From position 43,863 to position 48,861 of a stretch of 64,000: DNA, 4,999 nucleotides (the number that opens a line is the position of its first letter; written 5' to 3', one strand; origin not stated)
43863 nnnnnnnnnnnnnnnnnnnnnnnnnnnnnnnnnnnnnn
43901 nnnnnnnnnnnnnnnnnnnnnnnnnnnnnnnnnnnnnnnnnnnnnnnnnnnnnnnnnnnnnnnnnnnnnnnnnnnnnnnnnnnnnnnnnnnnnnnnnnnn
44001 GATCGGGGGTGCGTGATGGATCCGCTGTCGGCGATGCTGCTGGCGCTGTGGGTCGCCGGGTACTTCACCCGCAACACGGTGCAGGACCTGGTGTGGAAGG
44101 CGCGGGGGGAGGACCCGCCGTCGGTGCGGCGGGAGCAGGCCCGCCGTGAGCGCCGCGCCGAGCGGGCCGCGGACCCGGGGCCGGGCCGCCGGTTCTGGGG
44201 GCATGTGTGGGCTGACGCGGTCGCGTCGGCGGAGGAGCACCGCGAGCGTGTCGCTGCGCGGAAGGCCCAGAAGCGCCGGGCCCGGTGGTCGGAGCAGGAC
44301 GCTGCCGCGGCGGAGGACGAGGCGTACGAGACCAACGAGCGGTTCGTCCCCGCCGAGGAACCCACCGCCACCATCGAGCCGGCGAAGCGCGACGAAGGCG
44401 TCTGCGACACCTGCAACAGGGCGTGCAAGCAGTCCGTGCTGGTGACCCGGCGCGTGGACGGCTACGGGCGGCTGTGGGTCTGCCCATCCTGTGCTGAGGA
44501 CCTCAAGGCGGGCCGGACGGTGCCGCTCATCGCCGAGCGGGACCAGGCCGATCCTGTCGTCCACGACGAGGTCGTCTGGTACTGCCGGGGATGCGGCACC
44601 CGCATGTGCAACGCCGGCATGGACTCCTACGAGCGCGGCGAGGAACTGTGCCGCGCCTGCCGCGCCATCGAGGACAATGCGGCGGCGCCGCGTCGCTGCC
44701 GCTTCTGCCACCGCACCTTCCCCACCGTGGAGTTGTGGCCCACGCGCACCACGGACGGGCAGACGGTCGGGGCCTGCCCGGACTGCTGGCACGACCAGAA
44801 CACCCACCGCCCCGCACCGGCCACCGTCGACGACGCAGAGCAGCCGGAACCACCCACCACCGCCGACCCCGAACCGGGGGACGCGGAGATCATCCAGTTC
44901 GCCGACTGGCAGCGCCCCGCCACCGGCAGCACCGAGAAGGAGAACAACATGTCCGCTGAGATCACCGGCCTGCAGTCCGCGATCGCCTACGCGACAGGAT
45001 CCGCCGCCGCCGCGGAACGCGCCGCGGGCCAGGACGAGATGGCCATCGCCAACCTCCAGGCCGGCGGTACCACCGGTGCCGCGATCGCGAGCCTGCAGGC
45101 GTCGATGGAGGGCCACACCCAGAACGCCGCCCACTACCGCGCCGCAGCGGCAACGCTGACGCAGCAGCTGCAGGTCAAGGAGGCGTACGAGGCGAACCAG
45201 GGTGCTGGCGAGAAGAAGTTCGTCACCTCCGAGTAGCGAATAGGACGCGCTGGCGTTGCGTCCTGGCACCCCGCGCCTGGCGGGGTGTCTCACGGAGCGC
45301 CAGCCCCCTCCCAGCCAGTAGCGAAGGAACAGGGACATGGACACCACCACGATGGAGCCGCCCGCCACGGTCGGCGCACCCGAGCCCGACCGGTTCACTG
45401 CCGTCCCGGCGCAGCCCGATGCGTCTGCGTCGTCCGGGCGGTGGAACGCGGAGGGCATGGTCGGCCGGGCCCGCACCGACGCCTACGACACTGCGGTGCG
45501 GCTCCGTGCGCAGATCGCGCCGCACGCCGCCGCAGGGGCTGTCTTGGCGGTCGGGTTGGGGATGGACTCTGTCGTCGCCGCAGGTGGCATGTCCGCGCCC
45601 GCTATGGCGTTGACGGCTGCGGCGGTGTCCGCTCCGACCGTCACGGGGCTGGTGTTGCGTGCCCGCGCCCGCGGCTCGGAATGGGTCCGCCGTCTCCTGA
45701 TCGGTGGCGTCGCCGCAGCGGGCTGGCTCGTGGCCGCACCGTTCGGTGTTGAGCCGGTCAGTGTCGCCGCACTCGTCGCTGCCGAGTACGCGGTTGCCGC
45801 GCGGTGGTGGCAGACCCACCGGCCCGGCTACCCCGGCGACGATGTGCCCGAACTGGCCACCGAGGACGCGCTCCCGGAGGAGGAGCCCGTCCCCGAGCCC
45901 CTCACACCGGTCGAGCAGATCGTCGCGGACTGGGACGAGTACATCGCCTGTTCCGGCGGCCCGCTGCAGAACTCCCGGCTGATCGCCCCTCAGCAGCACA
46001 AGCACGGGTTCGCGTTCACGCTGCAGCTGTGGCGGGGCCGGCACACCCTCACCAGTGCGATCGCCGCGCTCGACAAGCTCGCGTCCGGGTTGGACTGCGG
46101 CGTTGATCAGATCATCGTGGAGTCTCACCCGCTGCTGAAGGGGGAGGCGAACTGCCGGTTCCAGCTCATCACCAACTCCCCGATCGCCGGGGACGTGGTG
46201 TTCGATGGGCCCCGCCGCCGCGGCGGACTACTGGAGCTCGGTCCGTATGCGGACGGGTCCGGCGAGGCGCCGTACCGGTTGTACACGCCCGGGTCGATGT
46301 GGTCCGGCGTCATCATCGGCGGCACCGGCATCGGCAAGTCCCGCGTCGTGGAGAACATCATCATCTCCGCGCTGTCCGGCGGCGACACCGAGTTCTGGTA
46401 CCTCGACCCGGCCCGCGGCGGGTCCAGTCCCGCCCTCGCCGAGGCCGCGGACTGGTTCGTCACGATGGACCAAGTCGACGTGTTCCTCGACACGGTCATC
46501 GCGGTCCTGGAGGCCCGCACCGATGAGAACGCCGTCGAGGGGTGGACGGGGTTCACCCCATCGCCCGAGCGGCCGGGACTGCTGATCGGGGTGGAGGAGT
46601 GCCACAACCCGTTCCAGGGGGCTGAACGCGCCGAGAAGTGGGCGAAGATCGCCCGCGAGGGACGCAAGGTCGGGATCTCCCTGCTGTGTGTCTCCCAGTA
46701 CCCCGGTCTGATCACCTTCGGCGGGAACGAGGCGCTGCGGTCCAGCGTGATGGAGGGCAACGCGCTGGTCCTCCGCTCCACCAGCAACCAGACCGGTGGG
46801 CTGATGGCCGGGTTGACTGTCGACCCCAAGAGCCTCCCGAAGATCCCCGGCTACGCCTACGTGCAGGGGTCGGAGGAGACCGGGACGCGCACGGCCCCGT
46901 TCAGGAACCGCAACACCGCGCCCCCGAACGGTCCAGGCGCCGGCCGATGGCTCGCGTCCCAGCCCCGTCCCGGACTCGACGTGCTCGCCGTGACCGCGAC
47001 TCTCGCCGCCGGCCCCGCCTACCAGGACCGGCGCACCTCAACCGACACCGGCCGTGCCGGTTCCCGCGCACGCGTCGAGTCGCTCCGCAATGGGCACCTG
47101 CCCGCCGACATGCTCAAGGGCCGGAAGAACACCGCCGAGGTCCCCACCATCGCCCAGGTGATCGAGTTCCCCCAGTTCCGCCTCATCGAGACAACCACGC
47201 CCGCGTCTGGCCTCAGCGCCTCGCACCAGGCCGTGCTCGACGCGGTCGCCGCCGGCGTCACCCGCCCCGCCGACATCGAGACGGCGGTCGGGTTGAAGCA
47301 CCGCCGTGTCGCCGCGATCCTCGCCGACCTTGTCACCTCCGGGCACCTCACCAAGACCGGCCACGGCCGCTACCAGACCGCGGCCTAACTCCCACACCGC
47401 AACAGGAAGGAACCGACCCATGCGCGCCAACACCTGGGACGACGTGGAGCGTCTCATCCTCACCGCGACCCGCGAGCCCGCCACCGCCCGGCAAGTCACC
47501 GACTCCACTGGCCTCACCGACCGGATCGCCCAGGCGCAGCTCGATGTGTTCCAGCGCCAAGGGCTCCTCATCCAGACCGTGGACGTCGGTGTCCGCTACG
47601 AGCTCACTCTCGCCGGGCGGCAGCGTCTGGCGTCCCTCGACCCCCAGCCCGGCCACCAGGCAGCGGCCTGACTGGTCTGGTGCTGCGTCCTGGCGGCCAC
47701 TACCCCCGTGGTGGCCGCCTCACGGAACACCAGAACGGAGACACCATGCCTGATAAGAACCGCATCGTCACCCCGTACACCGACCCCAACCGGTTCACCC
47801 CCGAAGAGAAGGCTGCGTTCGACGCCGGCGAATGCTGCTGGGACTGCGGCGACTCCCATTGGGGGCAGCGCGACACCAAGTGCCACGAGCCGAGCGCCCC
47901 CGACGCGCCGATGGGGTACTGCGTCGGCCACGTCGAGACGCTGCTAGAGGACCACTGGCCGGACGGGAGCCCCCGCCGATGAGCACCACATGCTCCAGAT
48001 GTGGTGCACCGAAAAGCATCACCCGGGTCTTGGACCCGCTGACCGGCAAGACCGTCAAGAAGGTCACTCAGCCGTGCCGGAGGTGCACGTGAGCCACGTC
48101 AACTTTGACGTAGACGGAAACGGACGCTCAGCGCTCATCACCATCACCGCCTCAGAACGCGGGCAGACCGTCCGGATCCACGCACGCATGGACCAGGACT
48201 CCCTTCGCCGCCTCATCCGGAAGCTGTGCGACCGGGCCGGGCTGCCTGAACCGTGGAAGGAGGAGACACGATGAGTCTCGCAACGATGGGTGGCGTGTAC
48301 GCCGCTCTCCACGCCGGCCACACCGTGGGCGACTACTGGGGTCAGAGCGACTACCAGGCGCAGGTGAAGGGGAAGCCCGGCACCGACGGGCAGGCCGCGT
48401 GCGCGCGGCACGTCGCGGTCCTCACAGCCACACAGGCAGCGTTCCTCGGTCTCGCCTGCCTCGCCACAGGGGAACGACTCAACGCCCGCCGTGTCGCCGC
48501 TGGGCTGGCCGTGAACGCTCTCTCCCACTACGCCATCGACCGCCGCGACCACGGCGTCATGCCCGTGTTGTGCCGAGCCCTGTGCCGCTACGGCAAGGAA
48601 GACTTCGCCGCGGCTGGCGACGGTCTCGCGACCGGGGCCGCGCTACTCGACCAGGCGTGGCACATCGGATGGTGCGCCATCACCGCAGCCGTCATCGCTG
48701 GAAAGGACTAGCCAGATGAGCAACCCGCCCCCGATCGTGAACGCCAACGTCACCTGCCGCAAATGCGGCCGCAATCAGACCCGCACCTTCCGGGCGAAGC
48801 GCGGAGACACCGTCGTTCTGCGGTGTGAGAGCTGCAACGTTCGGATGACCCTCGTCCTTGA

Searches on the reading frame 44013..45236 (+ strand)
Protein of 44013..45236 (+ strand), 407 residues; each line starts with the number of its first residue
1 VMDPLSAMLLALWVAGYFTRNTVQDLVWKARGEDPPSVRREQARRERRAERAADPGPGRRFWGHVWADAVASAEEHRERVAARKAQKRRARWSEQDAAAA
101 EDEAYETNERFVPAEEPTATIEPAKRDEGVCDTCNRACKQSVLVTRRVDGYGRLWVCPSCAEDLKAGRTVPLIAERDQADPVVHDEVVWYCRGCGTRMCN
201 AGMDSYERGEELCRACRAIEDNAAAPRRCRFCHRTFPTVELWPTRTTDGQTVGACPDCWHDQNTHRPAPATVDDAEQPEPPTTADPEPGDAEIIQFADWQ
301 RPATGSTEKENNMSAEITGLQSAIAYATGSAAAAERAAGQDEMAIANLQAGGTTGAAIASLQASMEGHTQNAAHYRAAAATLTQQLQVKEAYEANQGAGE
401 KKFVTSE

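Call 9: search_protein_families(library=pfam, proteins=[window:44013-45236:+], max_evalue=0.001)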
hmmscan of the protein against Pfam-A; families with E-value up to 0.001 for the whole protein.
window:44013-45236:+ (407 aa): 0 families

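Call 28: search_protein_families(library=phrogs, proteins=[window:44013-45236:+], max_evalue=0.001)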
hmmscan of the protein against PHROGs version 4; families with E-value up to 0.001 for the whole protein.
window:44013-45236:+ (407 aa): 0 families

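Call 70: search_solved_structures(query=window:44013-45236:+, max_evalue=1)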
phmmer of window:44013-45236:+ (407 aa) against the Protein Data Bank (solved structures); distinct sequences matched with E-value up to 1: 0.

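Call 82: search_protein_families(library=ncbifam, proteins=[window:44013-45236:+], max_evalue=0.01)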
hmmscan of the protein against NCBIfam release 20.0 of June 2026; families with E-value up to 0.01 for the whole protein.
window:44013-45236:+ (407 aa): 1 family
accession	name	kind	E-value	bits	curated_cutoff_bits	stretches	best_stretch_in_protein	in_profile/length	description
TIGR03499.1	FlhF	equivalog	0.0062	16.6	174.15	1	270-392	68-191/286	flagellar biosynthesis GTPase FlhF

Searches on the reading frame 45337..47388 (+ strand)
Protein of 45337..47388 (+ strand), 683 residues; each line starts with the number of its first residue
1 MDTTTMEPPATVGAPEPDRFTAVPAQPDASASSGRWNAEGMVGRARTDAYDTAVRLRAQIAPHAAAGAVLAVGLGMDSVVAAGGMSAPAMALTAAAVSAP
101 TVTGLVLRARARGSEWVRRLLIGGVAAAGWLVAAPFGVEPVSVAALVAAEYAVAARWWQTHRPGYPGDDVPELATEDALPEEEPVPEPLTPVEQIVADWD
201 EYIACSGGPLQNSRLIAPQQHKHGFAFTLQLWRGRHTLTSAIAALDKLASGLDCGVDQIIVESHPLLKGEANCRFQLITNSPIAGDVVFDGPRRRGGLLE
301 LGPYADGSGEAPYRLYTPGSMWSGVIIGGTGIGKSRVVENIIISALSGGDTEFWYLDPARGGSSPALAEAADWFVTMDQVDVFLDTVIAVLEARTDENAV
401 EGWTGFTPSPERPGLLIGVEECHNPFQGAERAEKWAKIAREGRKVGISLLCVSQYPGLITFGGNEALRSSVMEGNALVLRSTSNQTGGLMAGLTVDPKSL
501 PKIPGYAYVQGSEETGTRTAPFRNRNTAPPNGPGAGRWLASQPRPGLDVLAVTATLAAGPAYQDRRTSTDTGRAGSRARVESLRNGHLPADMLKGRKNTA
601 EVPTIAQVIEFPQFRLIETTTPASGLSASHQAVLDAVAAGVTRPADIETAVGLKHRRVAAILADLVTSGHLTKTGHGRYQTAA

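Call 9: search_protein_families(library=pfam, proteins=[window:45337-47388:+], max_evalue=0.001)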
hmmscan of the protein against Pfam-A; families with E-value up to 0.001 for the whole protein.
window:45337-47388:+ (683 aa): 0 families

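Call 28: search_protein_families(library=phrogs, proteins=[window:45337-47388:+], max_evalue=0.001)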
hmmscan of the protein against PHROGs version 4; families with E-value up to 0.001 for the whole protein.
window:45337-47388:+ (683 aa): 1 family
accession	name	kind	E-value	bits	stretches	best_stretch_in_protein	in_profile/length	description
phrog_2666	-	head and packaging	0.00026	20.8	1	324-459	324-468/555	terminase large subunit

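Call 69: search_solved_structures(query=window:45337-47388:+, max_evalue=1)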
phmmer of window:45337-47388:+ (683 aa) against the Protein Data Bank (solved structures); distinct sequences matched with E-value up to 1: 1.
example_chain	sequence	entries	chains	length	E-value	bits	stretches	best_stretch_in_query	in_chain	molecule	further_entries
8wiv_A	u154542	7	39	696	0.42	12.3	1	383-459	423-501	Helicase HerA central domain-containing protein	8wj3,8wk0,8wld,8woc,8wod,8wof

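Call 82: search_protein_families(library=ncbifam, proteins=[window:45337-47388:+], max_evalue=0.01)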
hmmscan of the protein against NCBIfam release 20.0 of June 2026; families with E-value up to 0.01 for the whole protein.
window:45337-47388:+ (683 aa): 3 families
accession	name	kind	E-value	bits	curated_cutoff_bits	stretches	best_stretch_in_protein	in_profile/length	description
NF041214.1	plasmid_TraB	equivalog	3.7e-15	55.5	800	1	227-680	149-631/639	plasmid transfer protein TraB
NF042944.1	HerA_antiphage_2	equivalog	0.0006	18.7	850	0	436-459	456-479/576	anti-phage-associated helicase HerA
NF040937.1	HerA_Thermprot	equivalog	0.0015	17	800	1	433-456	371-395/487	DNA double-strand break repair helicase HerA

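Call 98: search_dna_similar(query=window:45337-47388:+, collection=phages, mode=protein, max_rows=8, max_evalue=0.001)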
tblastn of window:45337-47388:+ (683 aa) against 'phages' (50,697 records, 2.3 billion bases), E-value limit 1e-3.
No match.

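Call 99: search_dna_similar(query=window:45337-47388:+, collection=plasmids, mode=protein, max_rows=8, max_evalue=0.001)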
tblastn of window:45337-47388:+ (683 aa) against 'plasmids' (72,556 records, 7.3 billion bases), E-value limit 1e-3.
Records with a match: 103; places in all: 105; records where one place covers at least 80% of the query: 0.
Best place of each record, by identity: <60% 103.
By first word of the organism name: Streptomyces 87; Kitasatospora 4; Pseudonocardia 3; Amycolatopsis 2; Micromonospora 2; Nocardiopsis 2; Saccharothrix 1; Streptosporangium 1; Verrucosispora 1.
By predicted mobility (MOB-suite, as given by PLSDB): non-mobilizable 63; mobilizable 40.
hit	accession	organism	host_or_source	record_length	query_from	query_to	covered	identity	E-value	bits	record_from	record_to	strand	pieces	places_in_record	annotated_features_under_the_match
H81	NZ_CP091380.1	Amycolatopsis sp. FU40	cell culture,soil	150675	156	678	77%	26.6%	5e-32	141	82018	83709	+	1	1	hypothetical protein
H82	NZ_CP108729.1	Streptomyces sp. NBC_00989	-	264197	195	679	71%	26.5%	3e-18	97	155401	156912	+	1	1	hypothetical protein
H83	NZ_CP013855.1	Pseudonocardia sp. HH130630-07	Apsterostigma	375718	194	683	72%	26.0%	1e-17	96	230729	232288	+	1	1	hypothetical protein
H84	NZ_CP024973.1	Amycolatopsis sp. TNS106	-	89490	156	568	60%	30.8%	1e-36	155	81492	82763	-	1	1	sigma-70 family RNA polymerase sigma factor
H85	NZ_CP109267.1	Streptomyces sp. NBC_01643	-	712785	196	683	71%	26.0%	8e-15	86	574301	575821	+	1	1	helix-turn-helix domain-containing protein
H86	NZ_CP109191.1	Streptomyces sp. NBC_01707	-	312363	196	679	71%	26.0%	2e-16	92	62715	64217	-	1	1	helix-turn-helix domain-containing protein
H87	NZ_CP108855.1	Streptomyces sp. NBC_00841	-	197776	196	679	71%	26.0%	1e-15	89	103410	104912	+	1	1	helix-turn-helix domain-containing protein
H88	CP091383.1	Saccharothrix sp. AJ9571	cell culture,sand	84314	156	565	60%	30.4%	6e-34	147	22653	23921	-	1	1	sigma-70 family RNA polymerase sigma factor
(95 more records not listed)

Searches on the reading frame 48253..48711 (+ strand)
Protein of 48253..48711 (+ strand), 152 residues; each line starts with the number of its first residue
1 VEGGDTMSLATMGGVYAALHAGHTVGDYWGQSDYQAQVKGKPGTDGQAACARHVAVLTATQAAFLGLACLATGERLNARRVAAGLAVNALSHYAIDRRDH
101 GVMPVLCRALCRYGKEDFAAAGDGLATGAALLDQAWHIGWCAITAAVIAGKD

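Call 27: search_protein_families(library=pfam, proteins=[window:48253-48711:+], max_evalue=0.01)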
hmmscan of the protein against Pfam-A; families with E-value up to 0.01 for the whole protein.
window:48253-48711:+ (152 aa): 1 family
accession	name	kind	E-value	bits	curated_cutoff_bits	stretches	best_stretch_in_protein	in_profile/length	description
PF11750.13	DUF3307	-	0.00032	21.2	23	1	18-144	4-105/127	Protein of unknown function (DUF3307)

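Call 63: search_protein_families(library=phrogs, proteins=[window:48253-48711:+], max_evalue=0.001)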
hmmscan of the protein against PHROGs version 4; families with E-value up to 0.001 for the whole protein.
window:48253-48711:+ (152 aa): 1 family
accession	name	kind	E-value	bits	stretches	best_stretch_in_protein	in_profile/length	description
phrog_2470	-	moron, auxiliary metabolic gene and host takeover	1.9e-16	61.3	1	13-149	6-117/119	membrane protein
